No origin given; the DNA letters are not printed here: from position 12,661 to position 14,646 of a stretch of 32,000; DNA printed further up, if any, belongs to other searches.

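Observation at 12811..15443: Class D beta-lactamase divergently paired with a ~560-aa orphan regulator-like protein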

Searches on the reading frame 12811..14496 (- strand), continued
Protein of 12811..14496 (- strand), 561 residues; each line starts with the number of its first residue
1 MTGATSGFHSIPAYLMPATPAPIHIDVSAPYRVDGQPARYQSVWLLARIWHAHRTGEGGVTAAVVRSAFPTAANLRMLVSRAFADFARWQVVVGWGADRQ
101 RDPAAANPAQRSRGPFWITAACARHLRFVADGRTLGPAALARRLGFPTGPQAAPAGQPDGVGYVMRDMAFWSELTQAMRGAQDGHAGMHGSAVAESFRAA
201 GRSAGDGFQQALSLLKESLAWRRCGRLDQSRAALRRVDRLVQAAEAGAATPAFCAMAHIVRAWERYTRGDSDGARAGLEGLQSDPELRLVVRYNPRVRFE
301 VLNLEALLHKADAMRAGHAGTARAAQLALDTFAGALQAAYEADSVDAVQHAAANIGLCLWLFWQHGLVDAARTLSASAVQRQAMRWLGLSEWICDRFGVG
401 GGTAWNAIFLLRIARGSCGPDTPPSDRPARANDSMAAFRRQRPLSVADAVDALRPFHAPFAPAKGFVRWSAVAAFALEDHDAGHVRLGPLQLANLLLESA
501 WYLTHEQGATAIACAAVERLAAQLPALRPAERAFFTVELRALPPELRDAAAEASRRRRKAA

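Call 29: search_protein_families(library=ncbifam, proteins=[L044:3032-3805:-, L052:3027-3812:-, L061:2725-3969:-, L034:3261-4031:-, L041:2880-3731:-, L027:2962-3846:-, L039:2901-3782:-, L043:2930-3781:-, L033:1788-3191:-, L030:338-1336:-], max_evalue=0.00001)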
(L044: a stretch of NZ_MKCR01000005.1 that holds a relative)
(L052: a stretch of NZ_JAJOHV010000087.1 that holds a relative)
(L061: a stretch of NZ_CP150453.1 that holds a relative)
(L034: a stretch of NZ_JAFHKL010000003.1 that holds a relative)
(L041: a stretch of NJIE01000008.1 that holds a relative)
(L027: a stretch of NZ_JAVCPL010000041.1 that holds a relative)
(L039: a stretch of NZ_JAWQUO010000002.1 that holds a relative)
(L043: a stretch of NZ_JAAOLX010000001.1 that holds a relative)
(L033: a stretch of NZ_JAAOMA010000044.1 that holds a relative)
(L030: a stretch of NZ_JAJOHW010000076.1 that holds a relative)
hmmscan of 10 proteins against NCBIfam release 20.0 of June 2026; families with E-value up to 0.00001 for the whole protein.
L044:3032-3805:- (257 aa): 53 families (the best 25 are shown)
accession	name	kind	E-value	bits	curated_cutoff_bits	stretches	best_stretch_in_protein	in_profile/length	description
NF033087.1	bla_subclass_B2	equivalog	2.2e-124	413.4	240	1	34-254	1-221/221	subclass B2 metallo-beta-lactamase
NF038046.1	blaCVI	exception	1.5e-123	411.3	575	1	21-254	10-244/255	CVI family subclass B2 metallo-beta-lactamase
NF000329.2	bla_B2_CphA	exception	6.6e-108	360.1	500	1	16-256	12-250/253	CphA family subclass B2 metallo-beta-lactamase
NF012225.0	blaSFH_gen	exception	8.9e-99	330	440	1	24-256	14-250/252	SFH-related subclass B2 metallo-beta-lactamase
NF038166.1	blaYEM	exception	3.8e-92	308.4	535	1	23-256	11-244/246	YEM family subclass B2 metallo-beta-lactamase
NF012224.1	blaSFH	exception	1.6e-91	306.1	550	1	22-256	10-248/250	SFH family subclass B2 metallo-beta-lactamase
NF038003.2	blaPFM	exception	9.4e-91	303.7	525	1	26-254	17-249/253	PFM family subclass B2 metallo-beta-lactamase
NF033088.2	bla_subclass_B1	equivalog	2e-36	125.7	200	1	33-253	4-216/217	subclass B1 metallo-beta-lactamase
NF012229.1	bla_class_B_core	domain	3.3e-28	98.6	100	1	45-189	5-139/139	metallo-beta-lactamase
NF012146.1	blaB-IND-MUS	exception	1.2e-27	96.8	270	2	162-253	140-234/237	BlaB/IND/MUS family subclass B1 metallo-beta-lactamase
NF000453.2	blaPEDO-3_fam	exception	1.1e-23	84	400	1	28-253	16-233/237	PEDO-3 family subclass B1 metallo-beta-lactamase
NF012137.0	bla_xUS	exception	2.7e-23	82.7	400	2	162-240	140-222/246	MUS/TUS/MOC family subclass B1 metallo-beta-lactamase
NF040860.1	blaWUS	exception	2.7e-21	76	540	1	162-238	140-220/246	WUS family subclass B1 metallo-beta-lactamase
NF000441.2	blaMUS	exception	1.4e-20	73.9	540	2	162-239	140-221/246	MUS family subclass B1 metallo-beta-lactamase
NF012145.1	blaDIM_SIM_IMP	exception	1.5e-19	70.6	288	1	162-239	116-194/209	DIM/SIM/IMP family subclass B1 metallo-beta-lactamase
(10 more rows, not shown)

L052:3027-3812:- (261 aa): 48 families (the best 25 are shown)
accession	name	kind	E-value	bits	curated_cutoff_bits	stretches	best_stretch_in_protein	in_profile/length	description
NF038046.1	blaCVI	exception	1.4e-153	509.7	575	1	5-258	1-252/255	CVI family subclass B2 metallo-beta-lactamase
NF033087.1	bla_subclass_B2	equivalog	7.3e-124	411.7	240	1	31-250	2-221/221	subclass B2 metallo-beta-lactamase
NF000329.2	bla_B2_CphA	exception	4.3e-104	347.7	500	1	10-252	8-250/253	CphA family subclass B2 metallo-beta-lactamase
NF012225.0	blaSFH_gen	exception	8.3e-98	326.8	440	1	20-251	14-249/252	SFH-related subclass B2 metallo-beta-lactamase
NF038003.2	blaPFM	exception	8.3e-92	307.2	525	1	20-250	15-249/253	PFM family subclass B2 metallo-beta-lactamase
NF012224.1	blaSFH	exception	5.5e-90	301.1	550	1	17-251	9-247/250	SFH family subclass B2 metallo-beta-lactamase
NF038166.1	blaYEM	exception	2.9e-87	292.4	535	1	26-250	18-242/246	YEM family subclass B2 metallo-beta-lactamase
NF033088.2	bla_subclass_B1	equivalog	9.6e-32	110.4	200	1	29-250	4-217/217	subclass B1 metallo-beta-lactamase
NF012229.1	bla_class_B_core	domain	3.2e-26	92.2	100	1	40-185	4-139/139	metallo-beta-lactamase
NF012146.1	blaB-IND-MUS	exception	9.5e-24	84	270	2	159-251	141-236/237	BlaB/IND/MUS family subclass B1 metallo-beta-lactamase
NF000453.2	blaPEDO-3_fam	exception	3.7e-20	72.5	400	1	18-251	9-235/237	PEDO-3 family subclass B1 metallo-beta-lactamase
NF012137.0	bla_xUS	exception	2.6e-19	69.7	400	2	159-249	141-234/246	MUS/TUS/MOC family subclass B1 metallo-beta-lactamase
NF040860.1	blaWUS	exception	1.3e-18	67.1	540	2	159-248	141-233/246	WUS family subclass B1 metallo-beta-lactamase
NF045731.1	blaDYB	exception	6.8e-17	61.6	550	1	53-250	60-244/250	DYB family subclass B1 metallo-beta-lactamase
NF000441.2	blaMUS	exception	3.7e-16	59.3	540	2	159-233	141-219/246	MUS family subclass B1 metallo-beta-lactamase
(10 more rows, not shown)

L061:2725-3969:- (414 aa): 0 families

L034:3261-4031:- (256 aa): 0 families

L041:2880-3731:- (283 aa): 0 families

L027:2962-3846:- (294 aa): 56 families (the best 25 are shown)
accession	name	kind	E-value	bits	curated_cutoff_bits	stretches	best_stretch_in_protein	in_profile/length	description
NF000270.1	bla_class_D_alt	equivalog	1.6e-106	354.9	280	1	53-290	1-239/240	class D beta-lactamase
NF040600.1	blaOXA-1043_like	exception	2.2e-98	328.9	525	1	33-290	6-261/268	OXA-1043 family class D beta-lactamase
NF040531.1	blaOXA-42_like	exception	9.4e-97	323.5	540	1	45-292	19-267/269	OXA-42 family class D beta-lactamase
NF033815.0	blaOXA-364_like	exception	3.4e-87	292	625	1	39-290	11-269/275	OXA-364 family class D beta-lactamase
NF033509.1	blaOXA-22_like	exception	1.2e-85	287.2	575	1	33-291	7-270/275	OXA-22 family class D beta-lactamase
NF045795.1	blaOXA-258_like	exception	2.4e-83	279.5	600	1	38-286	14-264/274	OXA-258 family carbapenem-hydrolyzing class D beta-lactamase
NF033818.0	blaOXA-114_like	exception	5.7e-82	274.8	620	1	37-292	9-271/275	OXA-114 family class D beta-lactamase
NF045807.1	blaOXA-1238_like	exception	4.6e-80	269.2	600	1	36-293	8-272/276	OXA-1238 family class D beta-lactamase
NF045839.1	blaOXA-18_like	exception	7.3e-77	258.3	540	1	27-290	7-265/269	OXA-18 family class D beta-lactamase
NF033702.0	blaOXA-12_like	exception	6.6e-75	251.8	595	1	40-291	12-261/264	OXA-12 family class D beta-lactamase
NF038217.2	blaOXA-427_like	exception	6.9e-73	244.9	600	1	38-291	10-261/264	OXA-427 family carbapenem-hydrolyzing class D beta-lactamase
NF040532.1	blaOXA-9_like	exception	4.5e-71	239.2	575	1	40-292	18-272/274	OXA-9 family oxacillin-hydrolyzing class D beta-lactamase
NF038183.1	blaOXA-919_like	exception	9.5e-70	234.8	575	1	44-282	26-265/275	OXA-919 family class D beta-lactamase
NF000388.2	blaOXA-1_like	exception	4.3e-42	144.4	580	1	24-269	15-253/276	OXA-1 family class D beta-lactamase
NF012161.0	bla_class_D_main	equivalog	3.9e-41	140.9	250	1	53-275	14-221/236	class D beta-lactamase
NF041812.1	class_D_Cupria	exception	1.1e-21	77.5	420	1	73-271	69-258/278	OXA-1206 family carbapenem-hydrolyzing class D beta-lactamase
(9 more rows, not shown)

L039:2901-3782:- (293 aa): 67 families (the best 25 are shown)
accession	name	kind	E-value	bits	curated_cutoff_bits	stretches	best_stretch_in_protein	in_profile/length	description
NF000388.2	blaOXA-1_like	exception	8.7e-67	225.4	580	1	14-263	9-251/276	OXA-1 family class D beta-lactamase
NF000270.1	bla_class_D_alt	equivalog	8.4e-66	221.6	280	1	48-285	1-234/240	class D beta-lactamase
NF012161.0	bla_class_D_main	equivalog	2.3e-55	187.5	250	1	39-273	3-220/236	class D beta-lactamase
NF033702.0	blaOXA-12_like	exception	6.5e-51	173.1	595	1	46-262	24-237/264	OXA-12 family class D beta-lactamase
NF000326.1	blaR1_generic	equivalog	1.4e-48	165.7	400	1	31-288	346-580/585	BlaR1 family beta-lactam sensor/signal transducer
NF038183.1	blaOXA-919_like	exception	1.2e-47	162.3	575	1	48-270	35-255/275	OXA-919 family class D beta-lactamase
NF040531.1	blaOXA-42_like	exception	4e-45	154.2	540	1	48-265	27-244/269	OXA-42 family class D beta-lactamase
NF038217.2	blaOXA-427_like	exception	9.7e-45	152.6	600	1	46-262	24-237/264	OXA-427 family carbapenem-hydrolyzing class D beta-lactamase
NF033815.0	blaOXA-364_like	exception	1.4e-43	149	625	1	48-266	30-249/275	OXA-364 family class D beta-lactamase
NF033509.1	blaOXA-22_like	exception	5.6e-43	147.3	575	1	66-267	42-250/275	OXA-22 family class D beta-lactamase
NF045807.1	blaOXA-1238_like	exception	1.1e-42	146.5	600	1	53-266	34-249/276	OXA-1238 family class D beta-lactamase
NF040532.1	blaOXA-9_like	exception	1.7e-42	145.5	575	1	66-259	47-243/274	OXA-9 family oxacillin-hydrolyzing class D beta-lactamase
NF045839.1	blaOXA-18_like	exception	1.3e-41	142.6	540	1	47-287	32-262/269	OXA-18 family class D beta-lactamase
NF045795.1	blaOXA-258_like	exception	1.4e-41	142.5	600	1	48-266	29-248/274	OXA-258 family carbapenem-hydrolyzing class D beta-lactamase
NF033818.0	blaOXA-114_like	exception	2.7e-41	141.4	620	1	48-265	30-248/275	OXA-114 family class D beta-lactamase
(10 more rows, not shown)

L043:2930-3781:- (283 aa): 67 families (the best 25 are shown)
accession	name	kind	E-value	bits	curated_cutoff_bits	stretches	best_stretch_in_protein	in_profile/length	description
NF000388.2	blaOXA-1_like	exception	5.9e-66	222.7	580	1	8-253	13-252/276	OXA-1 family class D beta-lactamase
NF000270.1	bla_class_D_alt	equivalog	2e-65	220.3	280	1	37-273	1-233/240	class D beta-lactamase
NF012161.0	bla_class_D_main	equivalog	1.7e-54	184.6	250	1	30-258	5-219/236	class D beta-lactamase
NF033702.0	blaOXA-12_like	exception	7.7e-50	169.6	595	1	34-254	23-240/264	OXA-12 family class D beta-lactamase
NF038183.1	blaOXA-919_like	exception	8.5e-49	166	575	1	36-248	34-246/275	OXA-919 family class D beta-lactamase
NF038217.2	blaOXA-427_like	exception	2.4e-47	161.2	600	1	34-254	23-240/264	OXA-427 family carbapenem-hydrolyzing class D beta-lactamase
NF000326.1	blaR1_generic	equivalog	7e-46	156.7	400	1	21-276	347-579/585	BlaR1 family beta-lactam sensor/signal transducer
NF045807.1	blaOXA-1238_like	exception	4.5e-45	154.4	600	1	37-254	29-248/276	OXA-1238 family class D beta-lactamase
NF040532.1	blaOXA-9_like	exception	1e-44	152.8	575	1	56-249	48-244/274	OXA-9 family oxacillin-hydrolyzing class D beta-lactamase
NF033815.0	blaOXA-364_like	exception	1.2e-44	152.5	625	1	14-253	7-247/275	OXA-364 family class D beta-lactamase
NF040531.1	blaOXA-42_like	exception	3.3e-44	151.2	540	1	39-253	29-243/269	OXA-42 family class D beta-lactamase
NF033509.1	blaOXA-22_like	exception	2.6e-43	148.4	575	1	37-253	27-247/275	OXA-22 family class D beta-lactamase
NF045839.1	blaOXA-18_like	exception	2.4e-42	145.1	540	1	36-276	32-262/269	OXA-18 family class D beta-lactamase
NF033818.0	blaOXA-114_like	exception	7.9e-42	143.2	620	1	32-253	25-247/275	OXA-114 family class D beta-lactamase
NF045795.1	blaOXA-258_like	exception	1.4e-41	142.5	600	1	37-253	29-246/274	OXA-258 family carbapenem-hydrolyzing class D beta-lactamase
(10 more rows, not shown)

L033:1788-3191:- (467 aa): 7 families
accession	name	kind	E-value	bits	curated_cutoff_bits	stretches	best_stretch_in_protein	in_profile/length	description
TIGR03329.1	Phn_aa_oxid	hypoth_equivalog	2.9e-64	217.5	632.8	1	17-461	13-454/460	putative aminophosphonate oxidoreductase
NF050086.1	pipecolate_AmaA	exception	9.6e-46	156.3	600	1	6-407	3-394/425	L-pipecolate oxidase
TIGR02352.1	thiamin_ThiO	equivalog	1.5e-13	50.6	250.8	1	31-261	1-225/351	glycine oxidase ThiO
NF002480.1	PRK01747.1-1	equivalog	1e-12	47.3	540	1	16-216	234-421/645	bifunctional tRNA (5-methylaminomethyl-2-thiouridine)(34)-methyltransferase MnmC2/FAD-dependent 5-carboxymethylaminomethyl-2-thiouridine(34)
TIGR03197.1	MnmC_Cterm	equivalog_domain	2.6e-12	46.5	174.2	1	30-218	1-175/400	FAD-dependent 5-carboxymethylaminomethyl-2-thiouridine(34) oxidoreductase MnmC1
TIGR01373.1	soxB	subfamily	4.6e-10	38.9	529.45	1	19-73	21-75/407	sarcosine oxidase subunit beta family protein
NF008726.1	PRK11728.1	equivalog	1.9e-07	30.3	299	1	29-216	1-173/389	L-2-hydroxyglutarate oxidase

L030:338-1336:- (332 aa): 1 family
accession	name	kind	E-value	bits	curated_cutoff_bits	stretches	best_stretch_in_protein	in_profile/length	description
NF047455.1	TF_Staph_AryK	equivalog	1.7e-06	26.6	850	1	245-326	172-254/759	transcriptional regulator AryK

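Call 35: search_protein_families(library=pfam, proteins=[L033:3294-3860:+, L030:1159-1761:+, L030:338-1336:-, L061:2725-3969:-, L061:2751-3815:+, L061:1784-2704:-, L076:3169-3852:+, L076:3442-3981:-, L076:2230-2847:+, L034:3261-4031:-], max_evalue=0.001)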
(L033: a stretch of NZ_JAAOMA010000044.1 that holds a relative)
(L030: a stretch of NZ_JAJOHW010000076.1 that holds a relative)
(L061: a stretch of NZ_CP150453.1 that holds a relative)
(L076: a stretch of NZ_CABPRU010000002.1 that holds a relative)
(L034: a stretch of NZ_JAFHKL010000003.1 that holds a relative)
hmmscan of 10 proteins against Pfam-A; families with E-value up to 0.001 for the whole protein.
L033:3294-3860:+ (188 aa): 3 families
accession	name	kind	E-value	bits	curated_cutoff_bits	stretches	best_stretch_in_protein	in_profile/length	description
PF13527.13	Acetyltransf_9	-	4.7e-09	36.7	25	1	18-131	12-125/127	Acetyltransferase (GNAT) domain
PF00583.31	Acetyltransf_1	-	0.00014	22.6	20.7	1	75-130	58-116/116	Acetyltransferase (GNAT) family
PF13508.13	Acetyltransf_7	-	0.00017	22.4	27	1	80-131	32-83/84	Acetyltransferase (GNAT) domain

L030:1159-1761:+ (200 aa): 3 families
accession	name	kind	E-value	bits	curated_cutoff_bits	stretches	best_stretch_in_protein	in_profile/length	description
PF13527.13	Acetyltransf_9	-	3.6e-09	37.1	25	1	30-143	12-125/127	Acetyltransferase (GNAT) domain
PF13508.13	Acetyltransf_7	-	0.00028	21.6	27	1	87-144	28-84/84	Acetyltransferase (GNAT) domain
PF00583.31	Acetyltransf_1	-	0.00032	21.4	20.7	1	85-142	56-116/116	Acetyltransferase (GNAT) family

L030:338-1336:- (332 aa): 4 families
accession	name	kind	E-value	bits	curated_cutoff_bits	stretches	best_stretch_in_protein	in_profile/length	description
PF12833.13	HTH_18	-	6.2e-15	55.7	33.6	1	253-326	2-76/80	Helix-turn-helix domain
PF12680.13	SnoaL_2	-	1.4e-08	35.7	27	1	97-198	1-100/102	SnoaL-like domain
PF00165.29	HTH_AraC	-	2.5e-08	34.3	26.6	1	299-326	13-39/42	Bacterial regulatory helix-turn-helix proteins, AraC family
PF14534.12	DUF4440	-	2.8e-05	25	25.2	1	95-179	3-85/107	Domain of unknown function (DUF4440)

L061:2725-3969:- (414 aa): 0 families

L061:2751-3815:+ (354 aa): 0 families

L061:1784-2704:- (306 aa): 2 families
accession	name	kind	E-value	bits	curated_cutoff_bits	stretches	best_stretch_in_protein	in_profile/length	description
PF03466.25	LysR_substrate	-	3.6e-44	151.1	28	1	89-291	2-206/209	LysR substrate binding domain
PF00126.33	HTH_1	-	7.1e-23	80.8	26.6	1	5-64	1-60/60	Bacterial regulatory helix-turn-helix protein, lysR family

L076:3169-3852:+ (227 aa): 0 families

L076:3442-3981:- (179 aa): 0 families

L076:2230-2847:+ (205 aa): 0 families

L034:3261-4031:- (256 aa): 0 families

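Call 47: search_protein_families(library=pfam, alignment_id=A1, max_evalue=10)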
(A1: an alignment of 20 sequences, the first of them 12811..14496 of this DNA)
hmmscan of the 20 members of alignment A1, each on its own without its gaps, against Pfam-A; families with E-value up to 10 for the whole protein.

A. member 1, window:12811-14496:- (561 aa): 0 families

B. families by the number of members that match (of 20 scanned): 11 families
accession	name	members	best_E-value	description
PF05402.18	PqqD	2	0.21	Coenzyme PQQ synthesis protein D (PqqD)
PF13424.12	TPR_12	2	0.47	Tetratricopeptide repeat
PF24607.1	CBM_AftD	1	0.011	Arabinofuranosyltransferase D, third carbohydrate binding module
PF08564.16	CDC37_C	1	0.059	Cdc37 C terminal domain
PF20115.4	DUF6505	1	0.073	Family of unknown function (DUF6505)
PF02912.23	Phe_tRNA-synt_N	1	0.2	Aminoacyl tRNA synthetase class II, N-terminal domain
PF15192.11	TMEM213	1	0.35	TMEM213 family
PF23820.1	DUF7190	1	1.1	Family of unknown function (DUF7190)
PF07719.23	TPR_2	1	1.6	Tetratricopeptide repeat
PF20183.3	DUF6546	1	4.1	Family of unknown function (DUF6546)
PF07730.19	HisKA_3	1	7.8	Histidine kinase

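Call 48: search_dna_similar(query=L027:2962-3846:-, collection=plasmids, mode=protein, max_rows=30)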
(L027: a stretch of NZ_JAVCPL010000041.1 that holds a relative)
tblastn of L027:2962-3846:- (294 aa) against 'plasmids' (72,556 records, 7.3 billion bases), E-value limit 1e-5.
Records with a match: 4827; places in all: 5089; records where one place covers at least 80% of the query: 2230.
Best place of each record, by identity: <60% 4827.
By first word of the organism name: Klebsiella 1972; Staphylococcus 1066; Escherichia 627; Enterobacter 245; Salmonella 140; Ralstonia 137; Citrobacter 133; Pseudomonas 109; Acinetobacter 106; Providencia 56; and 53 more.
By predicted mobility (MOB-suite, as given by PLSDB): conjugative 2577; mobilizable 1590; non-mobilizable 660.
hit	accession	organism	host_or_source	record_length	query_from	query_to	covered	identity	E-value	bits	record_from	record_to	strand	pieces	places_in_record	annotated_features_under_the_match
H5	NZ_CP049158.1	Caballeronia sp. SBC1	whole organism,soil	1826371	26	294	91%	58.5%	6e-98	322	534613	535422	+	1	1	none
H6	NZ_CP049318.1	Caballeronia sp. SBC2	whole organism,soil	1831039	26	294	91%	58.5%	6e-98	322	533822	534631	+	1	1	none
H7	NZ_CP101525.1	Burkholderia arboris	mixed culture,soil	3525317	16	290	94%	52.0%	3e-83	280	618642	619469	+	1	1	none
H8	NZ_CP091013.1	Burkholderia cenocepacia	-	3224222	2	283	96%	50.5%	1e-78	266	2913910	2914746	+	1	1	none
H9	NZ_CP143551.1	Burkholderia multivorans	Homo sapiens,bronchoalveolar lavage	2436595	12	290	95%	49.1%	2e-84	283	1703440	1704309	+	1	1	none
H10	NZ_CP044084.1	Pseudomonas luteola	Homo sapiens,clinical isolate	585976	32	293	89%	51.3%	2e-83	280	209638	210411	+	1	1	blaOXA: class D beta-lactamase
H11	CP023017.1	Ralstonia solanacearum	Solanum tuberosum,single cell,Potato ...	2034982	45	294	85%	51.9%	7e-82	276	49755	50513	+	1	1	class D beta-lactamase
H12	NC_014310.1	Ralstonia solanacearum PSI07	-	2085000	45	291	84%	52.5%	1e-81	275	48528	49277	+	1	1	none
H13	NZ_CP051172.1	Ralstonia pseudosolanacearum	Whole organism,potato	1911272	45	291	84%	52.4%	3e-82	277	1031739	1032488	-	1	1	none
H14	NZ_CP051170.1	Ralstonia pseudosolanacearum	Whole organism,potato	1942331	45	291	84%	52.4%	3e-82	277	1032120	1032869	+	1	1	none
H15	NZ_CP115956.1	Ralstonia pseudosolanacearum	Solanum tuberosum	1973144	45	291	84%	52.4%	8e-81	273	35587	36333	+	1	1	none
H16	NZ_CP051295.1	Ralstonia solanacearum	Plantain,cell culture,stem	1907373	52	291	82%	53.9%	6e-81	273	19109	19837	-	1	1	none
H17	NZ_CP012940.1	Ralstonia solanacearum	plantain,cell culture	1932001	52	291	82%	53.9%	6e-81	273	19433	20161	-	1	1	none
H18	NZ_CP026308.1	Ralstonia solanacearum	Musa sp.,pure culture,plants with Moko ...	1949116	52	291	82%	53.9%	6e-81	273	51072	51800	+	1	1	none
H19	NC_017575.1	Ralstonia solanacearum Po82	-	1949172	52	291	82%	53.9%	6e-81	273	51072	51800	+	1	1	none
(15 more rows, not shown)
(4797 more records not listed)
